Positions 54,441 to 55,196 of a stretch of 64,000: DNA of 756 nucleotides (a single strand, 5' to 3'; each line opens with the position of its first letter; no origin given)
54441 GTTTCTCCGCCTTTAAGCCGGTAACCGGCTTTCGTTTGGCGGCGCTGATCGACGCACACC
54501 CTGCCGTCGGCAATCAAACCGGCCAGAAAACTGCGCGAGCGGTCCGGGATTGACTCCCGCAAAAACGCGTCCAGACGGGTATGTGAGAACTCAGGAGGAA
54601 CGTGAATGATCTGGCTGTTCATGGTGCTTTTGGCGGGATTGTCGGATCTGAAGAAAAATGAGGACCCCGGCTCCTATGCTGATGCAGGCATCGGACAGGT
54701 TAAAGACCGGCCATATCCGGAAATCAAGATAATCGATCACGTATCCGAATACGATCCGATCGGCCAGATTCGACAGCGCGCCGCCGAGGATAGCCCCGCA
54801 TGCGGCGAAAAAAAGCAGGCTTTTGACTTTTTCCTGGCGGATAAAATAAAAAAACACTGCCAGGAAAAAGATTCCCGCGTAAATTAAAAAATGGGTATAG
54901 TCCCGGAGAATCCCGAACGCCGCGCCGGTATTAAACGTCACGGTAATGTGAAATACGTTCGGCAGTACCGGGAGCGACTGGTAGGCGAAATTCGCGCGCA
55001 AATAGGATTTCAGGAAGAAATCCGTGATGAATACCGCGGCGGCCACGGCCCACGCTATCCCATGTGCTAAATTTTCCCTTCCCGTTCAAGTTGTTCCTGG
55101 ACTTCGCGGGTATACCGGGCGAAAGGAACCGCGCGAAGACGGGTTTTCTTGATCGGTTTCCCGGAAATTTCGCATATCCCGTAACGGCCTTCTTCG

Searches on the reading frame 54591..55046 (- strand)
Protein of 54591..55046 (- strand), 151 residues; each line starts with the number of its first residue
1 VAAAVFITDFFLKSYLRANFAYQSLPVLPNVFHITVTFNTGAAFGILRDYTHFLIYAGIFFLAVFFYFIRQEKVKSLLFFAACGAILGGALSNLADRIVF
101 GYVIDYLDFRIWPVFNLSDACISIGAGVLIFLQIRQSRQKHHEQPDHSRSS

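Call 52: search_protein_families(library=pfam, proteins=[window:54591-55046:-], max_evalue=0.001)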
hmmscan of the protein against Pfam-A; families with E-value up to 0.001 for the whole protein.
window:54591-55046:- (151 aa): 1 family
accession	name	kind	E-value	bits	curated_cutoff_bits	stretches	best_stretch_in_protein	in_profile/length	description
PF01252.23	Peptidase_A8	-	1.6e-31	109.9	25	1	2-132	2-139/142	Signal peptidase (SPase) II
